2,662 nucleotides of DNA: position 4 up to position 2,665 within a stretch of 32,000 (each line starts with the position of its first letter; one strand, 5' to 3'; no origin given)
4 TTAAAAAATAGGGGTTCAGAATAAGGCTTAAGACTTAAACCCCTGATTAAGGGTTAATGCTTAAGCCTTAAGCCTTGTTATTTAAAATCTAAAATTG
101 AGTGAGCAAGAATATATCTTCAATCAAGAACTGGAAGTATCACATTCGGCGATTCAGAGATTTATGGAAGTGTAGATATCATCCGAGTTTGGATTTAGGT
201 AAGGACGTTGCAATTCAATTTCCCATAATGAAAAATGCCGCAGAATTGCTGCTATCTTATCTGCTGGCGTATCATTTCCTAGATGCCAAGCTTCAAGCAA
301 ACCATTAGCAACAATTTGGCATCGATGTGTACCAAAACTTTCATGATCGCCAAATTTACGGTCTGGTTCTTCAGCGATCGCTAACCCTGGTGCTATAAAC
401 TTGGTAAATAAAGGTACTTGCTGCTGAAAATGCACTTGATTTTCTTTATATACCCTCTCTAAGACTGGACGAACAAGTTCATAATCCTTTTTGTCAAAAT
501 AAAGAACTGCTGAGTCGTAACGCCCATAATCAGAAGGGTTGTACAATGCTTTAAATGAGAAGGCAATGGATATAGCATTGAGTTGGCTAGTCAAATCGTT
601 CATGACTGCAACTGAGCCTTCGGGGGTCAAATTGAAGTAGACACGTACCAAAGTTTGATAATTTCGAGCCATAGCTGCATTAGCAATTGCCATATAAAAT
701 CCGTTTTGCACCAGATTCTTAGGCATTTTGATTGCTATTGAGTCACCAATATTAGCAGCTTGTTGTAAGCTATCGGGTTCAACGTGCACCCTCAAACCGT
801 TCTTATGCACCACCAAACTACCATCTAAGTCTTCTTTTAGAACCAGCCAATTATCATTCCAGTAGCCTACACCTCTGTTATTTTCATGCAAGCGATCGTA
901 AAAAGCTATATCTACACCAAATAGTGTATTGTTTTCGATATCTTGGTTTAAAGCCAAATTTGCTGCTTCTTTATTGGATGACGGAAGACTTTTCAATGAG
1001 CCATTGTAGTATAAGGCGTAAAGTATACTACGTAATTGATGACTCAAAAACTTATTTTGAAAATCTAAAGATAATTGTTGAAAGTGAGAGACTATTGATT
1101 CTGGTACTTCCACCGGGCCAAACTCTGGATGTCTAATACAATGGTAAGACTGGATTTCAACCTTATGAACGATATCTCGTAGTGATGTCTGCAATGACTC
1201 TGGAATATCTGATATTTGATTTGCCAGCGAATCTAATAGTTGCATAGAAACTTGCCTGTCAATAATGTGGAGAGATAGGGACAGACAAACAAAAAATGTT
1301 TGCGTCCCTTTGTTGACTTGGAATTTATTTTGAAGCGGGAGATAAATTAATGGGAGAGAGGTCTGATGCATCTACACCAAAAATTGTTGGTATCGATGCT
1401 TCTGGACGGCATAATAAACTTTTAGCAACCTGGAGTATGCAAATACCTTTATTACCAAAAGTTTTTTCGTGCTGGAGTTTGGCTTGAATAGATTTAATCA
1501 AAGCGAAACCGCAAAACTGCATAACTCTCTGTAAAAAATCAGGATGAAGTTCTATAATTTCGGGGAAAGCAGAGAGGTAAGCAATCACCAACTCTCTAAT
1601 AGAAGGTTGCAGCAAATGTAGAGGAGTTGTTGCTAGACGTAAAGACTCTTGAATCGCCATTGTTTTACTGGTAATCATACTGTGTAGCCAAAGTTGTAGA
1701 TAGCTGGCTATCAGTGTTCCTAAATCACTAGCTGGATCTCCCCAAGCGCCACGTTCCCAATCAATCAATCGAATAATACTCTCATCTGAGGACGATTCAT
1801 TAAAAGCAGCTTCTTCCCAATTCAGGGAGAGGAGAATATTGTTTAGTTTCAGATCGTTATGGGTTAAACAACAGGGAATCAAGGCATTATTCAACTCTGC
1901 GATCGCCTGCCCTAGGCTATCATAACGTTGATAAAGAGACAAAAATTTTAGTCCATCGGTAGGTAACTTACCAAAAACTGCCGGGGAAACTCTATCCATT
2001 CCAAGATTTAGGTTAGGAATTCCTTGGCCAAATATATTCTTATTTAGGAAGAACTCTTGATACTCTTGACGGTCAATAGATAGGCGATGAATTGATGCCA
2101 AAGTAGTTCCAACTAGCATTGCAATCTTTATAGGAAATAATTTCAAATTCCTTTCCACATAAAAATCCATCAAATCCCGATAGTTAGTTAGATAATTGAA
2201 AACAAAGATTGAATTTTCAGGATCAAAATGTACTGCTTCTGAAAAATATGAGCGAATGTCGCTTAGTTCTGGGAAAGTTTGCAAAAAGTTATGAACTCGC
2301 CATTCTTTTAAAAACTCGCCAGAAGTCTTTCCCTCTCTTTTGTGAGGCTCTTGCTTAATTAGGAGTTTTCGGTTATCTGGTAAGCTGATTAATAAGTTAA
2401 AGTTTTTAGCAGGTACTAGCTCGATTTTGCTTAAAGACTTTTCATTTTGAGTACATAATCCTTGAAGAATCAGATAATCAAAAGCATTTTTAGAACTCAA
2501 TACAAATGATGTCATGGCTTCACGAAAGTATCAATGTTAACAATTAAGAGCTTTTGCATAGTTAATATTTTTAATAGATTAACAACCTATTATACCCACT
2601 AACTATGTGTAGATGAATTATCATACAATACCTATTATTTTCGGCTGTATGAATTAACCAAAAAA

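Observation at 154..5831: Candidate undescribed RiPP-like system: eight Cys-free double-glycine-leader peptides plus an APH-fold kinase and a HopA1-like protein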

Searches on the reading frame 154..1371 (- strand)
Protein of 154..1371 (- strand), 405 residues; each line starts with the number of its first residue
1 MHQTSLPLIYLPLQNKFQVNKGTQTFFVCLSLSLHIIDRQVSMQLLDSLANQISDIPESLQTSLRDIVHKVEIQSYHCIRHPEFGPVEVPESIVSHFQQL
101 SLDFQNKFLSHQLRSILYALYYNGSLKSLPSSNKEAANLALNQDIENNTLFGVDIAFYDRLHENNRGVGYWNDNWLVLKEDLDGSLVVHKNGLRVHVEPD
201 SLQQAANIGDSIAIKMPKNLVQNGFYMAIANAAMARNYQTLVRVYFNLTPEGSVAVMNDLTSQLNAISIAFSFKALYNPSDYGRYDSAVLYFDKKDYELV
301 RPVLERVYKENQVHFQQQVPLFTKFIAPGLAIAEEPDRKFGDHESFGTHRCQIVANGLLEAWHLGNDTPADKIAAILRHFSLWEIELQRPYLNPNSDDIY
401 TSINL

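Call 3: search_protein_families(library=pfam, proteins=[window:154-1371:-], max_evalue=1)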
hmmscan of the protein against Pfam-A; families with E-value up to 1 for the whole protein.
window:154-1371:- (405 aa): 2 families
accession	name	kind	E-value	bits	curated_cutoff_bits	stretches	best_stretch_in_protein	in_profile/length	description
PF17914.6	HopA1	-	5.3e-60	202.6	22.7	1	216-392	1-170/170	HopA1 effector protein family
PF21847.1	DUF6906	-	0.31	11.3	23.6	1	173-192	23-42/50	Domain of unknown function (DUF6906)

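Call 4: search_protein_families(library=ncbifam, proteins=[window:154-1371:-], max_evalue=1)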
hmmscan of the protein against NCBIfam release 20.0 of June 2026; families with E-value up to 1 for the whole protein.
window:154-1371:- (405 aa): 0 families

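Call 22: find_related_loci(query=window:154-1245:-, collection=genome_contigs, flank=10000)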
Query window:154-1245:- (363 aa) in genome_contigs; peptide patterns used: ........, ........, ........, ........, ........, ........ (x = any residue, [..] = any of these).
79 stretches matched a pattern; 14 encode a relative of the query (tblastn E <= 1e-3); 14 distinct loci.
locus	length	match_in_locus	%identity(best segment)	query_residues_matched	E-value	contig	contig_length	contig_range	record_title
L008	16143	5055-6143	97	1-363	0e+0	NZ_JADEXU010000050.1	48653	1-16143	Nostoc sp. LEGE 12450 NODE_50_length_48653_cov_7.07687, whole genome shotgun sequence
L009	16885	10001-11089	94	1-363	0e+0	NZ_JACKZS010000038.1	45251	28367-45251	Nostoc sp. UCD121 NODE_38_length_45251_cov_10.5582_ID_75, whole genome shotgun sequence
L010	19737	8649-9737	92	1-363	0e+0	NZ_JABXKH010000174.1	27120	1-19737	MAG: Nostoc sp. NMS2 NODE_2234_length_27120_cov_259.295, whole genome shotgun sequence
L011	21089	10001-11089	89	1-363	0e+0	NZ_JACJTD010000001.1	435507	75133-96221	Nostoc foliaceum FACHB-393 contig1, whole genome shotgun sequence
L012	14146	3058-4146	88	1-363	0e+0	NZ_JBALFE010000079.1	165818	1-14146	MAG: Nostoc sp. isolate P943 bin 5 NODE_18_length_165818_cov_54.145659, whole genome shotgun sequence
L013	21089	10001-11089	87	1-363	0e+0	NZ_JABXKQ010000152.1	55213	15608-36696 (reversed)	MAG: Nostoc sp. JL34 NODE_919_length_55213_cov_118.384, whole genome shotgun sequence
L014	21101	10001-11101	69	1-363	9e-172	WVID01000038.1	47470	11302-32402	Nostoc sp. B(2019) strain B NODE_38_length_47470_cov_47.436879, whole genome shotgun sequence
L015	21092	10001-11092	66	1-360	2e-167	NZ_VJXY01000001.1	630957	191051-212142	Komarekiella delphini-convector SJRDD-AB1 NODE_1_length_630957_cov_210.155655, whole genome shotgun sequence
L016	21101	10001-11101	66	1-363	9e-167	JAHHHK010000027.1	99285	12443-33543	MAG: Komarekiella atlantica HA4396-MV6 scaffold_205_c1, whole genome shotgun sequence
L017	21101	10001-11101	63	1-363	3e-164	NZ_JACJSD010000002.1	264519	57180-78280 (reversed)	Nostoc sp. FACHB-280 contig2, whole genome shotgun sequence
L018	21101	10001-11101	63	1-363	1e-162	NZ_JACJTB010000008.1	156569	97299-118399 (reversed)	Nostoc spongiaeforme FACHB-130 contig8, whole genome shotgun sequence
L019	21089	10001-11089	87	1-363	0e+0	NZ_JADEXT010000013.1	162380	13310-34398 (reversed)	Nostoc sp. LEGE 12447 NODE_30_length_1, whole genome shotgun sequence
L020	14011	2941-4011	57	1-361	3e-136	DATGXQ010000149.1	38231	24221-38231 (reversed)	MAG TPA_asm: Nostocaceae cyanobacterium isolate SMAG_U10613 k141_264783, whole genome shotgun sequence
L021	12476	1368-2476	64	1-362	1e-113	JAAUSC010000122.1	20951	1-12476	MAG: Scytonema sp. RU_4_4 NODE_1037_length_20951_cov_13.138446, whole genome shotgun sequence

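Call 26: search_solved_structures(query=window:154-1245:-, max_evalue=1, show_alignments=2)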
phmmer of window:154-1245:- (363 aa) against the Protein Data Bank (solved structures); distinct sequences matched with E-value up to 1: 2.
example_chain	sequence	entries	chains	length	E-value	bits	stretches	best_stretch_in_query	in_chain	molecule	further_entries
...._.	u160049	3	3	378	9.2e-08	34.7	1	169-320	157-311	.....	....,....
6i5o_A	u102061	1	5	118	0.28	13.4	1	38-114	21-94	SPBc2 prophage-derived uncharacterized protein YomS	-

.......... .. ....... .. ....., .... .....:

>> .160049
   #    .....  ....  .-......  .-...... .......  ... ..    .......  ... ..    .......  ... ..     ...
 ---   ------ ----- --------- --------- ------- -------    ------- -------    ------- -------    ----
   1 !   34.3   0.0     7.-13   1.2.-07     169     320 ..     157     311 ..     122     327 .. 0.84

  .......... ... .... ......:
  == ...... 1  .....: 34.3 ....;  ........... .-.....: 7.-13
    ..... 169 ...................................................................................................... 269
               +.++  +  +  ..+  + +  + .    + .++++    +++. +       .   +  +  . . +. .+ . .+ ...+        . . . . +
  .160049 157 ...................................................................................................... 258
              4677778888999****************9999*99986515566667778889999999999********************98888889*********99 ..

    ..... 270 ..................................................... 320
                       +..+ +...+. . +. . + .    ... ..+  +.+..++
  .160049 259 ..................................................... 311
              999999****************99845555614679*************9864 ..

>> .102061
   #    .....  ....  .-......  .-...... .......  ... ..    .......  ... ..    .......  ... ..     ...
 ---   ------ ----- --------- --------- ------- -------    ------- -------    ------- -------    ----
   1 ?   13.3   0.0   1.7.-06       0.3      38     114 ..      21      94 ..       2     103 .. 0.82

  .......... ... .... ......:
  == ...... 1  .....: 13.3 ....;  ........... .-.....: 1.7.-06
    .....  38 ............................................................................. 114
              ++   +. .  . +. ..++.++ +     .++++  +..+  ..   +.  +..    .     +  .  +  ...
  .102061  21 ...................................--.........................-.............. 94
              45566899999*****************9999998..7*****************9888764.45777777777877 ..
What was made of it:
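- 154..1245 (-): HopA1-family (LanY/LxmY-like) phospho-Ser/Thr lyase, 363 aa. The open frame extends upstream to 1371. Pfam PF17914 at E 5.3e-60 (call 3). phmmer hit to LxmY, PDB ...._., at E 9e-8 with R/K/R/Y aligned (call 26).
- Alignment to the solved lyase LxmY keeps R/K/R/Y (call 26).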

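Call 40: search_protein_families(library=pfam, proteins=[L011:11157-11459:+], max_evalue=0.001)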
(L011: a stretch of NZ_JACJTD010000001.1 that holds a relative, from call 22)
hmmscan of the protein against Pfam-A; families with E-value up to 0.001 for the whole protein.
L011:11157-11459:+ (100 aa): 0 families

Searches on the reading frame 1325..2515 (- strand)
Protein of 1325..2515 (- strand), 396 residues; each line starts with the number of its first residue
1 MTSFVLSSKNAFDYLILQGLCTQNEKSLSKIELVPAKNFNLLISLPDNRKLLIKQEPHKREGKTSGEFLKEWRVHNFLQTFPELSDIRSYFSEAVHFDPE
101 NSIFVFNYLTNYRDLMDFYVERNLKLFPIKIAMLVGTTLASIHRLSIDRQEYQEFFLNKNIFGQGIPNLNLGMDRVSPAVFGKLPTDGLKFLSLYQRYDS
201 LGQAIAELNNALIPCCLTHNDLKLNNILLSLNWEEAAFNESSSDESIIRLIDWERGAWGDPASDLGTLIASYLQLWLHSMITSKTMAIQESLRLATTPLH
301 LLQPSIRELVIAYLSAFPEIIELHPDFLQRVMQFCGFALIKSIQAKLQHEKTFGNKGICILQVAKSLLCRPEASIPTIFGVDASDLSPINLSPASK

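Call 3: search_protein_families(library=pfam, proteins=[window:1325-2515:-], max_evalue=1)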
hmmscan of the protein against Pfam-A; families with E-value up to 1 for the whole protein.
window:1325-2515:- (396 aa): 5 families
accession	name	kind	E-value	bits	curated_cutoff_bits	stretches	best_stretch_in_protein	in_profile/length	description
PF01633.27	Choline_kinase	-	4.9e-06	26.5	29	1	130-267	87-202/300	Choline/ethanolamine kinase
PF01636.29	APH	-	5.2e-06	26.8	23.2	1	183-271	130-212/239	Phosphotransferase enzyme family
PF02958.26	EcKL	-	0.0002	21.2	22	1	89-274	76-266/294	Ecdysteroid kinase-like family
PF00069.31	Pkinase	-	0.082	12.7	31.7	0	216-252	118-141/263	Protein kinase domain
PF19974.5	TCAD9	-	0.12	11.9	40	1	186-301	272-371/429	Ternary complex associated domain 9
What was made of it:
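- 1325..2515 (-): APH-fold peptide kinase (LanK/LxmK-like), 396 aa. Pfam APH 26.8 bits against a 23.2 cut-off (call 3).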

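Call 4: search_protein_families(library=ncbifam, proteins=[window:1325-2515:-], max_evalue=1)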
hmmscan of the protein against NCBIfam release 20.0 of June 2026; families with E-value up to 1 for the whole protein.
window:1325-2515:- (396 aa): 4 families
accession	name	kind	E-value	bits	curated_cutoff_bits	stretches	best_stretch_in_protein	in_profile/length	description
NF038156.1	lant_syn_V_LxmK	equivalog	1.1e-17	64.2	315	1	91-377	75-344/347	class V lanthionine synthetase subunit LxmK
NF041268.1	capreo_Cph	equivalog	0.022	14.4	390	1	216-281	183-239/285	capreomycin phosphotransferase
TIGR02721.1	ycfN_thiK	equivalog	0.04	13.1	299.45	1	213-270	144-187/256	thiamine kinase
NF041256.1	GntI_guanitoxin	equivalog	0.24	10.7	357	1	204-266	165-211/282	guanitoxin biosynthesis pre-guanitoxin N-oxide kinase GntI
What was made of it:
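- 1325..2515 (-): NCBIfam LxmK E 1.1e-17, but 64 bits against an equivalog cut-off of 315 (call 4).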

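Call 27: search_solved_structures(query=window:1325-2515:-, max_evalue=1, show_alignments=1)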
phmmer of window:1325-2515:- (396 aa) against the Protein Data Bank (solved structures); distinct sequences matched with E-value up to 1: 6.
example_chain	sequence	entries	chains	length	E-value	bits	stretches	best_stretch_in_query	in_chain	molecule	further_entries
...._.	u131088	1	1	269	0.032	16.4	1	243-296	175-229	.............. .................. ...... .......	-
1k6z_A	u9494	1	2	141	0.24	13.5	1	145-210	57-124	Type III secretion chaperone SycE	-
1jya_A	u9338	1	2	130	0.26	13.4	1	145-210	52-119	YOPE regulator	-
1l2w_A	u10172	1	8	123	0.36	13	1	145-209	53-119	YopE regulator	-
1n5b_A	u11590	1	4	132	0.49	12.5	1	146-210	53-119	YOPE regulator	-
7eva_C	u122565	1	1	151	0.69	12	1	146-210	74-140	YopE regulator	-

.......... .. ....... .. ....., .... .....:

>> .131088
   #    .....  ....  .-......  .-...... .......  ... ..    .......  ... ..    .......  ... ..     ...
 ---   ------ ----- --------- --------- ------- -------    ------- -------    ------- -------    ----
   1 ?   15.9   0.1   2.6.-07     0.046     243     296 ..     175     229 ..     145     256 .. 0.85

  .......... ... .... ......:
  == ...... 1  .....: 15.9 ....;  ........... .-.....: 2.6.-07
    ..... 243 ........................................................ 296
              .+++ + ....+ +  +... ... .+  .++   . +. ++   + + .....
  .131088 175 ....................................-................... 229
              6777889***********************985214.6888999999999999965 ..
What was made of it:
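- Tried and rejected: Direct sequence match of the kinase to LxmK in the PDB. phmmer found nothing significant (call 27).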

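Call 51: find_homologous_proteins(query=window:1325-2515:-, max_evalue=0.00001)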
Query window:1325-2515:- (396 aa): 2202 proteins with E <= 0.00001 among 6626 candidates; the best 120 are listed.
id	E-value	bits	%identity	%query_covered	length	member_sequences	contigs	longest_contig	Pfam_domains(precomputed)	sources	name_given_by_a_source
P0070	4.0e-257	870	98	100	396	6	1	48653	PF01633.27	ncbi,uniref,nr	ncbi:phosphotransferase [Nostoc sp. LEGE 12450]|uniref:phosphotransferase n=1 Tax=Nostoc sp. LEGE 12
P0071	3.3e-248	841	94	100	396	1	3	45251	PF01636.30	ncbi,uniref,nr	ncbi:phosphotransferase [Nostoc sp. UCD121]|uniref:phosphotransferase n=1 Tax=unclassified Nostoc Ta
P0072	6.8e-240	814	91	100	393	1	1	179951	PF01633.27,PF01636.30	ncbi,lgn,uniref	ncbi:phosphotransferase family protein [Nostoc sp.]|uniref:phosphotransferase family protein n=1 Tax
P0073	1.3e-239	813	91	100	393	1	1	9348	PF01633.27,PF01636.30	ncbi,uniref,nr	ncbi:phosphotransferase [Nostoc sp. UIC 10630]|uniref:phosphotransferase family protein n=1 Tax=Nost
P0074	1.8e-238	809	91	100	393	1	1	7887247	PF01633.27,PF01636.30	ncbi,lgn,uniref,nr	ncbi:phosphotransferase family protein [Nostoc sp. TCL240-02]|uniref:phosphotransferase family prote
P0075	5.8e-238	807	90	100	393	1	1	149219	PF01633.27,PF01636.30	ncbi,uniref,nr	ncbi:phosphotransferase family protein [Nostoc sp. FACHB-133]|uniref:phosphotransferase family prote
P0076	2.4e-237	805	90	100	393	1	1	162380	PF01633.27,PF01636.30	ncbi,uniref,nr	ncbi:phosphotransferase [Nostoc sp. LEGE 12447]|uniref:phosphotransferase family protein n=1 Tax=Nos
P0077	5.3e-237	804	90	100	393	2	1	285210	PF01633.27,PF01636.30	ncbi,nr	ncbi:phosphotransferase [Nostoc muscorum FACHB-395]|nr:phosphotransferase [Desmonostoc muscorum FACH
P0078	9.7e-237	803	90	100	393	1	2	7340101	PF01633.27,PF01636.30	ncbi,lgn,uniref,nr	ncbi:phosphotransferase [Nostoc sp. ATCC 53789]|uniref:phosphotransferase family protein n=1 Tax=Nos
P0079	7.0e-234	794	88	100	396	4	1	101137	PF01633.27,PF02958.27,PF01636.30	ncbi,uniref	ncbi:phosphotransferase family protein [Nostoc sp. UIC 10607]|uniref:phosphotransferase family prote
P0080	8.2e-232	787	89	100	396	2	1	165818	PF01633.27,PF01636.30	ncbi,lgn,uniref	ncbi:phosphotransferase family protein [Nostoc sp.]|uniref:phosphotransferase family protein n=1 Tax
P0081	2.2e-228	776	87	100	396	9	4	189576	PF01636.30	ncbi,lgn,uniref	ncbi:MAG: phosphotransferase [Nostoc sp.]|uniref:phosphotransferase family protein n=1 Tax=Nostoc sp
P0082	1.2e-199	681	76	99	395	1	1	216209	PF01633.27,PF02958.27,PF01636.30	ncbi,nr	ncbi:MAG: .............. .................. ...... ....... [Nostoc sp. S4]|nr:aminoglycoside phospho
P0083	3.6e-197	673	76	99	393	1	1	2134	PF01633.27,PF01636.30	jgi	jgi:thiamine kinase-like enzyme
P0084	9.0e-194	662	74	99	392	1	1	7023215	PF01636.30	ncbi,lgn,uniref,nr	ncbi:phosphotransferase family protein [Calothrix sp. PCC 7507]|uniref:phosphotransferase family pro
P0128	4.8e-172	590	65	99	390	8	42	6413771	PF02958.27,PF01636.30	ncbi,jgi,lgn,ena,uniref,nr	ncbi:phosphotransferase family protein [Anabaena sp. FACHB-709]|uniref:Aminoglycoside phosphotransfe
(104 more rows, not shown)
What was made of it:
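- Kinase orthologs at 62% identity or more occur in nearly every named Nostocales genus (call 51).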

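Call 52: find_encoding_contigs(protein=P0128, flank=10000, max_places=2)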
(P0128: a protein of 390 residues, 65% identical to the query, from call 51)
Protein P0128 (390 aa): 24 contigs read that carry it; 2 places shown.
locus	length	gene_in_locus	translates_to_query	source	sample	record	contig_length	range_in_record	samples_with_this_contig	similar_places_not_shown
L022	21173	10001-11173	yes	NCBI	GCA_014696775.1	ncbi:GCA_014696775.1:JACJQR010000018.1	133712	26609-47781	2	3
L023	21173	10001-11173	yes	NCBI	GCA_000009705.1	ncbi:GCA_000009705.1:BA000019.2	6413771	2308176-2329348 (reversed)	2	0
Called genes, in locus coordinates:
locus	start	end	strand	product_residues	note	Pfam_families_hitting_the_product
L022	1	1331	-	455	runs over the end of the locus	PF05195:AMP_N, PF00557:Peptidase_M24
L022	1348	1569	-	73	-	-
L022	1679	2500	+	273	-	PF02567:PhzC-PhzF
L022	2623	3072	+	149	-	PF14229:DUF4332, PF21999:IMS_HHH_1 (faint)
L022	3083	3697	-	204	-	PF00440:TetR_N, PF14246:TetR_C_7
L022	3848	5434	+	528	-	PF00675:Peptidase_M16 (weak), PF05193:Peptidase_M16_C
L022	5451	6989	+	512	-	PF00675:Peptidase_M16 (weak), PF05193:Peptidase_M16_C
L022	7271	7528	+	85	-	-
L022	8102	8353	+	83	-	-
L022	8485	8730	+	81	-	-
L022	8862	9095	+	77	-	-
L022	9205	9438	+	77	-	-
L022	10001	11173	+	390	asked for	PF02958:EcKL (weak), PF01636:APH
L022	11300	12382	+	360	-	PF17914:HopA1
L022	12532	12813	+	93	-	PF28069:HetP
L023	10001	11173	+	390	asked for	PF02958:EcKL (weak), PF01636:APH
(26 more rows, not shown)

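Call 66: predict_structure(alignment_id=A2)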
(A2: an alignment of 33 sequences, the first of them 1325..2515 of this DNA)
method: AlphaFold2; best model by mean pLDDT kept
length: 396 residues; sequences in the alignment: 33
mean_pLDDT: 73.8   pTM: 0.78
mean pLDDT of the five models: 73.8, 64.7, 63.9, 57.8, 51.4
residues with pLDDT >= 90: 63; 70-90: 191; 50-70: 101; < 50: 41
segments of 3 or more residues with pLDDT < 50: 160-170, 172-181, 237-245, 390-396
pLDDT, mean of each block of 10 residues (from residue 1): 78 92 88 74 87 78 61 81 76 81 82 60 66 86 84 73 40 44 58 71 80 73 59 45 52 70 90 80 59 64 89 92 91 91 75 76 89 90 76 36
secondary structure, 60 per line:
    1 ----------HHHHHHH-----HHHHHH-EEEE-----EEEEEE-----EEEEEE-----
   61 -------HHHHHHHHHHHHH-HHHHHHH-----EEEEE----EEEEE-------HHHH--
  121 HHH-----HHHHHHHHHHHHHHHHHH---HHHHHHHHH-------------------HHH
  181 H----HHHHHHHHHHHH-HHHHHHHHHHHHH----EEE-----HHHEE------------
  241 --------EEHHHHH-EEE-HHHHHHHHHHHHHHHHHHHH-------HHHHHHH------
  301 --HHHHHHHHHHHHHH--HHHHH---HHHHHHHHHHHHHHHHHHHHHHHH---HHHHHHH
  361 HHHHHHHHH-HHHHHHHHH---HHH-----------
elements in order: H11-17 H23-28 E30-33 E39-44 E50-55 H68-80 H82-88 E94-98 E103-107 H115-118 H129-146 H150-158 H178-181 H186-197 H199-211 E216-218 H251-255 E257-259 H261-280 H288-294 H303-316 H319-323 H327-350 H354-369 H371-379

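Call 68: fold_search(model_id=the predicted structure, library=pdb)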
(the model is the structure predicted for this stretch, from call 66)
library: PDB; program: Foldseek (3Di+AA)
matches with E <= 10: 1027; with E <= 0.001: 161
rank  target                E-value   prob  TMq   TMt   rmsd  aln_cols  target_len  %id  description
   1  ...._A                1.2e-12  1.00  0.68  0.77   4.6       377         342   16  Lexapeptide dehydratase complex LxmKY, hydrolysed ATP bound (released 2024-12-04)
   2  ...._A                6.5e-12  1.00  0.68  0.78   4.5       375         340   16  Lexapeptide dehydratase complex LxmKY, ATP bound (released 2024-12-04)
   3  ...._A                4.9e-11  1.00  0.68  0.78   4.5       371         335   15  Lexapeptide dehydratase complex LxmKY apo (released 2024-12-04)
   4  9a5i_A                1.1e-10  1.00  0.62  0.62   6.3       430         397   15  Integrative model of MTNK-DHOM by crosslinking MS and deep learning (released 2024-09-18)
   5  2pul_A                2.9e-10  1.00  0.62  0.64   6.0       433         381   15  Structures of 5-methylthioribose kinase reveal substrate specificity and unusual mode of nucleotide binding (released 2007-05-22)
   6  2olc_B                4.7e-10  1.00  0.60  0.63   6.2       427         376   14  Crystal structure of 5-methylthioribose kinase in complex with ADP-2Ho (released 2007-05-22)
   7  2olc_A                1.0e-09  1.00  0.63  0.66   5.7       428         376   14  Crystal structure of 5-methylthioribose kinase in complex with ADP-2Ho (released 2007-05-22)
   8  2pul_B                1.8e-09  1.00  0.59  0.63   6.3       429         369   15  Structures of 5-methylthioribose kinase reveal substrate specificity and unusual mode of nucleotide binding (released 2007-05-22)
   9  2pun_B                1.8e-09  1.00  0.59  0.62   6.5       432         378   15  Structures of 5-methylthioribose kinase reveal substrate specificity and unusual mode of nucleotide binding (released 2007-05-22)
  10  2pun_A                2.1e-09  1.00  0.61  0.63   6.0       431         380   16  Structures of 5-methylthioribose kinase reveal substrate specificity and unusual mode of nucleotide binding (released 2007-05-22)
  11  2pu8_A                2.3e-09  1.00  0.59  0.63   5.9       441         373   14  Structures of 5-methylthioribose kinase reveal substrate specificity and unusual mode of nucleotide binding (released 2007-05-22)
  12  2pyw_A                3.9e-09  1.00  0.61  0.59   6.7       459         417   14  Structure of A. thaliana 5-methylthioribose kinase in complex with ADP and MTR (released 2008-01-15)
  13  2pup_B                4.1e-09  1.00  0.63  0.67   5.8       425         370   14  Structures of 5-methylthioribose kinase reveal substrate specificity and unusual mode of nucleotide binding (released 2007-05-22)
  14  2pu8_B                4.1e-09  1.00  0.59  0.63   6.0       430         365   14  Structures of 5-methylthioribose kinase reveal substrate specificity and unusual mode of nucleotide binding (released 2007-05-22)
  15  9eto_A                5.2e-09  1.00  0.63  0.68   6.5       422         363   15  PsiK from Psilocybe cubensis (released 2024-11-06)
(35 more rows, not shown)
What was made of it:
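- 1325..2515 (-): The AF2 model (pLDDT 73.8) has LxmK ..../2/1 chain A as its best PDB fold matches, E 1e-12 (calls 66, 68).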
